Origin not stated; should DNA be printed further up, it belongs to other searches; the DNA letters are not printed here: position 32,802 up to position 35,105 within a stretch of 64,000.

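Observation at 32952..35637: AT-rich two-gene cassette: nuclease-like N-terminus + UvrD-type helicase, with a tightly linked unknown 222-aa partner, embedded in an RM/recombinase defence island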

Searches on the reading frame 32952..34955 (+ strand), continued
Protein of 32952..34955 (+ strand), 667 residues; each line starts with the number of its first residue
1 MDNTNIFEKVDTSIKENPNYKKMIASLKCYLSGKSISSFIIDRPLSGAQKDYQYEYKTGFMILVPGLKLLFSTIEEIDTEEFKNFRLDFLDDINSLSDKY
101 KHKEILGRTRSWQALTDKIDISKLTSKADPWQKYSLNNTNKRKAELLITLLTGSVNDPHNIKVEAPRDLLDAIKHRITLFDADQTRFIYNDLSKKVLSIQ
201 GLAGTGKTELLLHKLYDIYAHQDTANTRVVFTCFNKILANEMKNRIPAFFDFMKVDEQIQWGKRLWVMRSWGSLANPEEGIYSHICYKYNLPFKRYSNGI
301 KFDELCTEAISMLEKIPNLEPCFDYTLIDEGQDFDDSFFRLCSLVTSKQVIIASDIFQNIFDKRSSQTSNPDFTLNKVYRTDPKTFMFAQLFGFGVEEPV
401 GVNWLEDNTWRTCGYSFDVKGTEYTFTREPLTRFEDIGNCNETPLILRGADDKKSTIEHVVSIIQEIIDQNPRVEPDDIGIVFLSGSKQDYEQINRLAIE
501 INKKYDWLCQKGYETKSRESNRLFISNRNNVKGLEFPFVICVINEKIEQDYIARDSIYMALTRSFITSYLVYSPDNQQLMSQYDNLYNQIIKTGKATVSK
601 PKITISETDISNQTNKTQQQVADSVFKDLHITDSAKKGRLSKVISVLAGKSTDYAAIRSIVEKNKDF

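Call 95: get_annotated_region(hit=H17, flank=5000)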
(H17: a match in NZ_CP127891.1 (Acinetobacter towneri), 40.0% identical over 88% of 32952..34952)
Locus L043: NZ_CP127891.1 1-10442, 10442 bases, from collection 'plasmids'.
description: Acinetobacter towneri strain SAAt401 plasmid p3SAAt401, complete sequence
organism: Acinetobacter towneri (NCBI taxid 202956)
taxonomy: Bacteria; Pseudomonadota; Gammaproteobacteria; Moraxellales; Moraxellaceae; Acinetobacter; Acinetobacter towneri
host: -; source: cell culture,Influent wastewater; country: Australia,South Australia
typing (MOB-suite, as given by PLSDB): non-mobilizable
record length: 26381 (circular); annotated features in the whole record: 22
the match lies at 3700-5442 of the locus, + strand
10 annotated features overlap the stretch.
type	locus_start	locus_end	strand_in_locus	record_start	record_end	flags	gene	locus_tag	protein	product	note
CDS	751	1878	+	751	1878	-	-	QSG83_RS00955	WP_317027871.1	hypothetical protein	-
CDS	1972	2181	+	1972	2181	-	-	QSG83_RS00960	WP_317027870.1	antitoxin HicB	-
CDS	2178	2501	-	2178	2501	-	-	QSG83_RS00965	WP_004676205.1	hypothetical protein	-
CDS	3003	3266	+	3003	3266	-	-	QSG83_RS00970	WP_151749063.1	hypothetical protein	-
CDS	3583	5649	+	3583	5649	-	-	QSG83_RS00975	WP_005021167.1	ATP-binding domain-containing protein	-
CDS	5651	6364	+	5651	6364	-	-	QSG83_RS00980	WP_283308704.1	hypothetical protein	-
CDS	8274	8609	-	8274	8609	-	tnpB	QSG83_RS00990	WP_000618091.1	IS66 family insertion sequence element accessory protein TnpB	-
CDS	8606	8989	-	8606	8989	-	-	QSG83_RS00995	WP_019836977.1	transposase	GO:0006313 - DNA transposition [Evidence IEA]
CDS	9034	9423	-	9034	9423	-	-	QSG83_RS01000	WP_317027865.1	hypothetical protein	-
CDS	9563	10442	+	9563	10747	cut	-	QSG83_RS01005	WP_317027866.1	hypothetical protein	-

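Call 98: search_solved_structures(query=A5, max_evalue=0.001)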
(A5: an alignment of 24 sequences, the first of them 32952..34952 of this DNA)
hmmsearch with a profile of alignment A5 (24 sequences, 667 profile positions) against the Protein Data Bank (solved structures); distinct sequences matched with E-value up to 0.001: 2.
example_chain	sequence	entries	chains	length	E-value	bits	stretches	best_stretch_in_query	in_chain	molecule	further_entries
2pjr_A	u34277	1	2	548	0.00025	22.8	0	293-386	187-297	PROTEIN (HELICASE PCRA)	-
1pjr_A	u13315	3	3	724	0.00031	22.5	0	293-385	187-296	PCRA | ATP-DEPENDENT HELICASE PCRA | HELICASE PCRA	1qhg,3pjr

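Call 100: search_solved_structures(query=A3, max_evalue=5)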
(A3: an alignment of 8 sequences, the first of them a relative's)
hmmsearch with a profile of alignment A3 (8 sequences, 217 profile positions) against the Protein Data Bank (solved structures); distinct sequences matched with E-value up to 5: 1.
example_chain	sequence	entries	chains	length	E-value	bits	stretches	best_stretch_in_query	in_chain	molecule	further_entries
7ncy_A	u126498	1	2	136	0.31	13.8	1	134-174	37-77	Dual specificity phosphatase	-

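Call 102: find_homologous_proteins(query=A3, max_evalue=0.00001)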
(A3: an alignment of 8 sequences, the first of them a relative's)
Query A3 (8 sequences) (222 aa, profile of the alignment): 829 proteins with E <= 0.00001 among 3484 candidates; the best 120 are listed.
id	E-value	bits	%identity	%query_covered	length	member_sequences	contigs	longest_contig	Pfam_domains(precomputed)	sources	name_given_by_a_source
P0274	1.7e-73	265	97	100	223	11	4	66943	PF10053.15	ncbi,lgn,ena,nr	ncbi:DUF2290 domain-containing protein [Escherichia marmotae]|nr:DUF2290 domain-containing protein [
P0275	2.7e-72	261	95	100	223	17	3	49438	PF10053.15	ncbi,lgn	ncbi:TPA: DUF2290 domain-containing protein [Escherichia coli]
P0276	1.1e-68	249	73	99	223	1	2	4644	PF10053.15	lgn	-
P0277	1.1e-68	249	73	99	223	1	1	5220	PF10053.15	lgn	-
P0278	1.4e-68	249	73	99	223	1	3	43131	PF10053.15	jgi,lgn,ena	-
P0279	1.4e-68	249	73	99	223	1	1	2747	PF10053.15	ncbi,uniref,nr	ncbi:DUF2290 domain-containing protein [Salinivibrio sp. VYel6]|uniref:DUF2290 domain-containing pro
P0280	3.6e-68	247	75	100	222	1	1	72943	PF10053.15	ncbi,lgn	-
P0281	1.1e-67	246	75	100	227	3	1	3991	PF10053.15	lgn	-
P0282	1.2e-67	246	75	99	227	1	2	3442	PF10053.15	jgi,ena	-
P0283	1.3e-67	246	75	100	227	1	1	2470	PF10053.15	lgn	-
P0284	1.4e-67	246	77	100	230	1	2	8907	PF10053.15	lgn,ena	-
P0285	2.0e-67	245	75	100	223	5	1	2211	PF10053.15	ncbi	ncbi:MAG: DUF2290 domain-containing protein [Halothiobacillaceae bacterium]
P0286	2.3e-67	245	76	98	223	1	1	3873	PF10053.15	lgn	-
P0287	3.4e-67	244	72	100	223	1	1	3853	PF10053.15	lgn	-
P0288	3.6e-67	244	63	100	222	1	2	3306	PF10053.15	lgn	-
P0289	5.4e-67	244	75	100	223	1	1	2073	PF10053.15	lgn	-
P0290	5.8e-67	243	75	100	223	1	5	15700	PF10053.15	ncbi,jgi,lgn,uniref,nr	ncbi:DUF2290 domain-containing protein [Acidomonas methanolica]|jgi:hypothetical protein|uniref:DUF2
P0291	8.4e-67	243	76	100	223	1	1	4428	PF10053.15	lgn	-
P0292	2.1e-66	242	74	100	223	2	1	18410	PF10053.15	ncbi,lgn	ncbi:MAG: DUF2290 domain-containing protein [Halothiobacillaceae bacterium]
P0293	2.3e-66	242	24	58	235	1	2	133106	PF10053.15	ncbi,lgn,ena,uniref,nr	ncbi:DUF2290 domain-containing protein [Exiguobacterium acetylicum]|uniref:DUF2290 domain-containing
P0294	2.9e-66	241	73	99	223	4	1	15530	PF10053.15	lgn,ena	-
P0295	4.5e-66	241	75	100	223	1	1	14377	PF10053.15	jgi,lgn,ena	-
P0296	4.8e-66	240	74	100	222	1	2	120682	PF10053.15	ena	-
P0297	4.8e-66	240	74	100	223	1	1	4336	PF10053.15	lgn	-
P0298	5.6e-66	240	74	99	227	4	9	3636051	PF10053.15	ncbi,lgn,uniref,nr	ncbi:DUF2290 domain-containing protein [Geobacter anodireducens]|uniref:DUF2290 domain-containing pr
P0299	5.7e-66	240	74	99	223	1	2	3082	PF10053.15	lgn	-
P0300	5.9e-66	240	70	99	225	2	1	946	PF10053.15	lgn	-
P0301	6.1e-66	240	74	100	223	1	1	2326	PF10053.15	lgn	-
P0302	7.0e-66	240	74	100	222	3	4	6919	PF10053.15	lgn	-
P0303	7.8e-66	240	75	97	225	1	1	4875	PF10053.15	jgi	-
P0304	8.3e-66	240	74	100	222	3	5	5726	PF10053.15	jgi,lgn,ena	-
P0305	8.7e-66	240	72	100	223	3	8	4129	PF10053.15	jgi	jgi:hypothetical protein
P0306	1.1e-65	239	75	100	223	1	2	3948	PF10053.15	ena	-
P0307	1.1e-65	239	73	100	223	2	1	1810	PF10053.15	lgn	-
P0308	1.2e-65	239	71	99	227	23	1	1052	PF10053.15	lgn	-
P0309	1.3e-65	239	74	100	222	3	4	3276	PF10053.15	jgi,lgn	-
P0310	1.3e-65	239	74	100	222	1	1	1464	PF10053.15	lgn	-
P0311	1.4e-65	239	72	99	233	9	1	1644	PF10053.15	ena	-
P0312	1.6e-65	239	75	100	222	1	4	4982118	PF10053.15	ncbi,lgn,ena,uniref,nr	ncbi:DUF2290 domain-containing protein [Xanthomonas oryzae pv. oryzae]|uniref:DUF2290 domain-contain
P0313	1.6e-65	239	75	100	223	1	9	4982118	PF10053.15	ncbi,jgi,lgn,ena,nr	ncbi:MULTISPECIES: DUF2290 domain-containing protein [Pseudomonadota]|jgi:hypothetical protein|nr:MU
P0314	1.6e-65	239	74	100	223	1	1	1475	PF10053.15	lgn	-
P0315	1.6e-65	239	73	99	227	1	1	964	PF10053.15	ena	-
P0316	1.6e-65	239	74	100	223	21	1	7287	PF10053.15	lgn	-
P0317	1.7e-65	239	75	100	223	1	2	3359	PF10053.15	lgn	-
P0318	1.8e-65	239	77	100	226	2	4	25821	PF10053.15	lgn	-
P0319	1.8e-65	239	70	99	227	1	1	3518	PF10053.15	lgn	-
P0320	1.8e-65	239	73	99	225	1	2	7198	PF10053.15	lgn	-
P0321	1.9e-65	239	74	100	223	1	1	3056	PF10053.15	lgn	-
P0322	1.9e-65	239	75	100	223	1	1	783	PF10053.15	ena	-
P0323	2.7e-65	238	74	99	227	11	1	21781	PF10053.15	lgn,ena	-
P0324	2.8e-65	238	74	100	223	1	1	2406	PF10053.15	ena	-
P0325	3.1e-65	238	75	100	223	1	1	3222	PF10053.15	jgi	jgi:hypothetical protein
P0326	3.7e-65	238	73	100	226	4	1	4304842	PF10053.15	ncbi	ncbi:DUF2290 domain-containing protein [Geopseudomonas aromaticivorans]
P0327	4.1e-65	237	71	99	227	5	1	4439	PF10053.15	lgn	-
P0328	4.4e-65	237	70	100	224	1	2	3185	PF10053.15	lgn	-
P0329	4.6e-65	237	73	100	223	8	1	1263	PF10053.15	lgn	-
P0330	4.7e-65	237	70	99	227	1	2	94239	PF10053.15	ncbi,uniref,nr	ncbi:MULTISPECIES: DUF2290 domain-containing protein [unclassified Ectothiorhodospira]|uniref:DUF229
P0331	5.4e-65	237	73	99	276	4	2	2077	PF10053.15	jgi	jgi:hypothetical protein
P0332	6.3e-65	237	71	99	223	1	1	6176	PF10053.15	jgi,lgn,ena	-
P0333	6.9e-65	237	70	99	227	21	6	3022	PF10053.15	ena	-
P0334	7.4e-65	237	68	99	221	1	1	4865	PF10053.15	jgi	-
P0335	8.6e-65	236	73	100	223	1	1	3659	PF10053.15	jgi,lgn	-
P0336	9.0e-65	236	74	100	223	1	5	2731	PF10053.15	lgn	-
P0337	1.0e-64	236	71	100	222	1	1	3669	PF10053.15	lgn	-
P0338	1.4e-64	236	69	100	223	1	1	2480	PF10053.15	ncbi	-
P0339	1.5e-64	236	75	99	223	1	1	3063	PF10053.15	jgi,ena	-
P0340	2.0e-64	235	71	100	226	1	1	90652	PF10053.15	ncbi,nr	ncbi:MAG: DUF2290 domain-containing protein [Alphaproteobacteria bacterium]|nr:DUF2290 domain-contai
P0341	2.4e-64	235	81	99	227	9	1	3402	PF10053.15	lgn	-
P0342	2.5e-64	235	68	100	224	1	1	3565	PF10053.15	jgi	-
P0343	2.6e-64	235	71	100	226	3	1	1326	PF10053.15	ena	-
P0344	2.9e-64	235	73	99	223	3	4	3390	PF10053.15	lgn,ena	-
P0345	4.3e-64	234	73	100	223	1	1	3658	PF10053.15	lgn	-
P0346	4.8e-64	234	49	96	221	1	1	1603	PF10053.15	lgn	-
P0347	5.5e-64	234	43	98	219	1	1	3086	PF10053.15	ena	-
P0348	6.9e-64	233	70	100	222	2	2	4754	PF10053.15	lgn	-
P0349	7.5e-64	233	69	98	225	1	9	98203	PF10053.15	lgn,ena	-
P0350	7.9e-64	233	69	100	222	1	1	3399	PF10053.15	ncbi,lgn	-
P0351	8.6e-64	233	73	100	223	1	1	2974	PF10053.15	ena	-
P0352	8.6e-64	233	73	100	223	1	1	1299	PF10053.15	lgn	-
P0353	9.2e-64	233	55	100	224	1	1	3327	PF10053.15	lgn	-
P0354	1.1e-63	233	56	100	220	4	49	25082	PF10053.15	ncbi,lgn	-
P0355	1.1e-63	233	72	100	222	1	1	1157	PF10053.15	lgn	-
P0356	1.1e-63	233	73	100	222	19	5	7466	PF10053.15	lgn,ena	-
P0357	1.1e-63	233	74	100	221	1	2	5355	PF10053.15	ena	-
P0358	1.3e-63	233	63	96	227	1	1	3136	PF10053.15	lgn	-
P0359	1.3e-63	233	73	100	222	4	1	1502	PF10053.15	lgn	-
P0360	1.4e-63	232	55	100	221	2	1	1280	PF10053.15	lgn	-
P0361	1.7e-63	232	70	100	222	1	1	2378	PF10053.15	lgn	-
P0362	1.7e-63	232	66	99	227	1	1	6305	PF10053.15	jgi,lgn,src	-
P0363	1.8e-63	232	73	100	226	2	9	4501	PF10053.15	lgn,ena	-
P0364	1.9e-63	232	67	100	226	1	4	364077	PF10053.15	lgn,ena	-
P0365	2.1e-63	232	57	100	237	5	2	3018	PF10053.15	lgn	-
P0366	2.1e-63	232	72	99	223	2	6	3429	PF10053.15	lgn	-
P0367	2.3e-63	232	70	100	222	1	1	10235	PF10053.15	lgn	-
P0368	2.3e-63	232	69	100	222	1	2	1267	PF10053.15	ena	-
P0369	3.2e-63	231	70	100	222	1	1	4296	PF10053.15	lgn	-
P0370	3.3e-63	231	70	100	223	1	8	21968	PF10053.15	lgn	-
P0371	3.4e-63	231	72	100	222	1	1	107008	PF10053.15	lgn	-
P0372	3.5e-63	231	45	97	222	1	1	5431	PF10053.15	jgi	jgi:hypothetical protein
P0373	3.8e-63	231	52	97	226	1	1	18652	PF10053.15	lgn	-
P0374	3.8e-63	231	47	100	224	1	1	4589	PF10053.15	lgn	-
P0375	4.1e-63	231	65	99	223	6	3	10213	PF10053.15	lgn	-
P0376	4.2e-63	231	68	100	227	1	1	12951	PF10053.15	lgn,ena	-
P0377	4.3e-63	231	46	98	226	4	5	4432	PF10053.15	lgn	-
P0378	4.5e-63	231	77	100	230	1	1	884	PF10053.15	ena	-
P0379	4.9e-63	231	67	100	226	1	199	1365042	PF10053.15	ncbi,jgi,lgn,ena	ncbi:DUF2290 domain-containing protein [Lautropia mirabilis]|jgi:hypothetical protein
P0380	5.0e-63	231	70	99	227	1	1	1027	PF10053.15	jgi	jgi:hypothetical protein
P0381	5.9e-63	230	67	100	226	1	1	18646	PF10053.15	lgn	-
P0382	7.0e-63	230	65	99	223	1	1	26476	PF10053.15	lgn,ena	-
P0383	7.3e-63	230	47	98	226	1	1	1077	PF10053.15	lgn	-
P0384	7.6e-63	230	70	100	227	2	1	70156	PF10053.15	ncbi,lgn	-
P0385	8.5e-63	230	63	96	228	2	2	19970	PF10053.15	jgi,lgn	jgi:hypothetical protein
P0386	1.0e-62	230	67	100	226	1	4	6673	PF10053.15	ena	-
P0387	1.0e-62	230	67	100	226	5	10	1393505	PF10053.15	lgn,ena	-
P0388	1.1e-62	230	48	99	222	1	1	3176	PF10053.15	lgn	-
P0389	1.2e-62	229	65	90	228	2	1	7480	PF10053.15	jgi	-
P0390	1.3e-62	229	57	98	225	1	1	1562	PF10053.15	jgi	jgi:hypothetical protein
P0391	1.4e-62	229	72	100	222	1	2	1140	PF10053.15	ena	-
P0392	1.4e-62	229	67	100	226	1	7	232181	PF10053.15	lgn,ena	-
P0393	1.5e-62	229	44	100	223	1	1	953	PF10053.15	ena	-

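Call 108: find_encoding_contigs(protein=P0010, flank=8000, max_places=1)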
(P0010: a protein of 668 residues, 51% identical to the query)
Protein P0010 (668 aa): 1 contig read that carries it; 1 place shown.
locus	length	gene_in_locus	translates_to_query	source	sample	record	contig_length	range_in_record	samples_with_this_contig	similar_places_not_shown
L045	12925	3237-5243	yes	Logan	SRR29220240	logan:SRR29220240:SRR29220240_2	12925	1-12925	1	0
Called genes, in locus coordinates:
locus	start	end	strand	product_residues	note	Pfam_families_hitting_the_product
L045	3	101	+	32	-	?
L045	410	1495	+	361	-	PF13289:SIR2_2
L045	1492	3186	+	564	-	PF01580:FtsK_SpoIIIE (faint), PF01935:DUF87, PF10412:TrwB_AAD_bind (faint)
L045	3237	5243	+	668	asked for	PF04851:ResIII (faint), PF00580:UvrD-helicase (faint), PF01443:Viral_helicase1 (faint), PF13538:UvrD_C_2 (weak)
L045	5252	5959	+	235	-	-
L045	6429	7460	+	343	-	PF28530:DUF8426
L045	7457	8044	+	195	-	-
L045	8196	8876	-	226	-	PF00665:rve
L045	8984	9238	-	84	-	PF13936:HTH_38, PF13384:HTH_23 (weak)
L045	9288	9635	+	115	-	-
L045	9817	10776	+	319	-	PF00128:Alpha-amylase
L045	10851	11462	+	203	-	PF07081:DUF1349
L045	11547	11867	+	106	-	-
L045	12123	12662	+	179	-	PF13420:Acetyltransf_4 (faint), PF00583:Acetyltransf_1, PF13508:Acetyltransf_7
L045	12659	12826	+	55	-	-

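Call 109: find_encoding_contigs(protein=P0013, flank=8000, max_places=1)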
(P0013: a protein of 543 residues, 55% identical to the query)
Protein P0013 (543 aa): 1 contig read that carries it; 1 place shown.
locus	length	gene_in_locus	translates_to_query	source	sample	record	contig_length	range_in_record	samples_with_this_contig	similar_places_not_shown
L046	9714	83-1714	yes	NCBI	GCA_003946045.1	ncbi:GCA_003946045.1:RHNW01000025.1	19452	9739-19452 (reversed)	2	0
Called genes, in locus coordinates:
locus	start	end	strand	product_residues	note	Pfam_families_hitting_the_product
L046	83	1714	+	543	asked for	PF00580:UvrD-helicase (faint), PF13245:AAA_19 (faint), PF01443:Viral_helicase1 (faint)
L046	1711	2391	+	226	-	-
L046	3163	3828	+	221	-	-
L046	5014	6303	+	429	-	-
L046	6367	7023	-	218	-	-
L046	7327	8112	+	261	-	-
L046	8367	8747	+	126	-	PF01047:MarR (weak), PF12802:MarR_2, PF13463:HTH_27 (weak)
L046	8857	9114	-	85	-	-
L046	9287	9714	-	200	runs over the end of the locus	-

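Call 110: search_protein_families(library=pfam, proteins=[L042:6899-7420:+, L020:5857-6378:+, L019:2999-3568:+, L018:2603-3172:+, L021:2958-3527:+, L022:2907-3476:+, L023:2847-3416:+, L025:2871-3440:+, L026:2314-2883:+], max_evalue=5)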
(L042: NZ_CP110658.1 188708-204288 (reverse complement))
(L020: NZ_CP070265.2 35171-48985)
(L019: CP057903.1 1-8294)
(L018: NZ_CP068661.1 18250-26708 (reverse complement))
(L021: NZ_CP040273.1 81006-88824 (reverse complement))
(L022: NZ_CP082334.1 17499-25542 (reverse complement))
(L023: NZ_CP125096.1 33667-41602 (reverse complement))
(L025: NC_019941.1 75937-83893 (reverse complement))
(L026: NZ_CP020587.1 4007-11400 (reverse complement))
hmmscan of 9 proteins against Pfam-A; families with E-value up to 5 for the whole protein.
L042:6899-7420:+ (174 aa): 0 families

L020:5857-6378:+ (174 aa): 1 family
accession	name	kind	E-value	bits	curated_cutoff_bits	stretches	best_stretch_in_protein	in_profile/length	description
PF13621.12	Cupin_8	-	0.08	13.3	27.4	0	8-47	71-110/252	Cupin-like domain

L019:2999-3568:+ (190 aa): 0 families

L018:2603-3172:+ (190 aa): 1 family
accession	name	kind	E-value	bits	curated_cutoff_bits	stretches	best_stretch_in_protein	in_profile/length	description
PF12052.13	VGCC_beta4Aa_N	-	0.3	11.6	25.1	0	67-78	12-23/41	Voltage gated calcium channel subunit beta domain 4Aa N terminal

L021:2958-3527:+ (190 aa): 2 families
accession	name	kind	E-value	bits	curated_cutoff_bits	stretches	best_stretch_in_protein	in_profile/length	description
PF24079.1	UBR4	-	0.09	13.6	27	1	83-165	36-116/125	E3 ubiquitin-protein ligase UBR4-like domain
PF02282.21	Herpes_UL42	-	0.14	12.5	27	1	50-112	26-85/154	DNA polymerase processivity factor (UL42)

L022:2907-3476:+ (190 aa): 1 family
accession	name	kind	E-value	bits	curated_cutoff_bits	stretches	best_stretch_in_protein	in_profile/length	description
PF03398.19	Ist1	-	0.12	12.7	33.6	1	80-143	50-111/164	Regulator of Vps4 activity in the MVB pathway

L023:2847-3416:+ (190 aa): 0 families

L025:2871-3440:+ (190 aa): 0 families

L026:2314-2883:+ (190 aa): 1 family
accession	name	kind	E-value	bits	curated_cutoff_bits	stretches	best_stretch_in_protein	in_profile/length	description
PF10655.14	DUF2482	-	0.1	13.6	25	1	84-163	14-88/97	Hypothetical protein of unknown function (DUF2482)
